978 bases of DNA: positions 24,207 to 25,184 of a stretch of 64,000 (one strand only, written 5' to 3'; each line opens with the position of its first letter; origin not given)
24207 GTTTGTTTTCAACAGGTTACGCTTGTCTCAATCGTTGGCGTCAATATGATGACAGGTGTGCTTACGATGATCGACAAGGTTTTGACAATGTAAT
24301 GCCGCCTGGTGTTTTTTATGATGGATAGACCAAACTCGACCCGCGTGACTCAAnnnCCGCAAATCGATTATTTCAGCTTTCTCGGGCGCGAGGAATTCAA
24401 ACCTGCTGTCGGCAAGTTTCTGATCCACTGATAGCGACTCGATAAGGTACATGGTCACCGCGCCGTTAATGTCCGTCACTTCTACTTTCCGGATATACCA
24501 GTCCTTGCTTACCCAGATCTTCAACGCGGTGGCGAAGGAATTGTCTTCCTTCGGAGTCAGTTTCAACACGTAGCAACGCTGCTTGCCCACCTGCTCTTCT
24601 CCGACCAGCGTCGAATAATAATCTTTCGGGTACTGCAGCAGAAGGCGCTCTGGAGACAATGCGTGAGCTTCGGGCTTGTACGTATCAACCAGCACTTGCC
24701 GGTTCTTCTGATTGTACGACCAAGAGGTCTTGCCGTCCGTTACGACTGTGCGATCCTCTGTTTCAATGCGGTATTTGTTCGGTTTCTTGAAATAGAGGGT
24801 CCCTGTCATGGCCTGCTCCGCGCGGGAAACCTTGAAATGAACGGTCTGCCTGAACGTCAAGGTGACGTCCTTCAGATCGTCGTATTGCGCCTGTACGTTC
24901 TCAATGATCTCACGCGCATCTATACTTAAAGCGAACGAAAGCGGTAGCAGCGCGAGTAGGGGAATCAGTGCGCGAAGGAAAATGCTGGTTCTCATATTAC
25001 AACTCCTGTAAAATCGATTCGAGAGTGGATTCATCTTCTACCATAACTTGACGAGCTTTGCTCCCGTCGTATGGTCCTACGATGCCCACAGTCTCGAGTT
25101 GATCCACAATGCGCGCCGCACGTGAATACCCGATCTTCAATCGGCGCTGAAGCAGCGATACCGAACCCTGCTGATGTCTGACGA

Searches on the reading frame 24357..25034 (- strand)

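Call 22: search_protein_families(library=ncbifam, proteins=[window:24357-25034:-], max_evalue=0.001)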
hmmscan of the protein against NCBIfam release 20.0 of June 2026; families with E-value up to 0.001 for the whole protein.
window:24357-25034:- (226 aa): 5 families
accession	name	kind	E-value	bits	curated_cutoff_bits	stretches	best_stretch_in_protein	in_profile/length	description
NF053572.1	LolA1_Flavo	equivalog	3.3e-33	115.1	100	1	23-226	8-214/214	outer membrane lipoprotein periplasmic chaperone LolA1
TIGR00547.2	lolA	equivalog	9e-26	90.6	112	1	27-224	5-201/202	outer membrane lipoprotein periplasmic chaperone LolA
NF000661.0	PRK00031.1-3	equivalog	9.8e-07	28.4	255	1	69-223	69-223/225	outer membrane lipoprotein chaperone LolA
NF053579.1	LolA3_fam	equivalog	2.3e-06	27.3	83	1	14-185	1-167/232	LolA3 family protein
NF053544.1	LolA2_flexi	equivalog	4.6e-06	26.1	125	0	36-91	23-79/208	flexirubin biosynthesis/transport protein LolA2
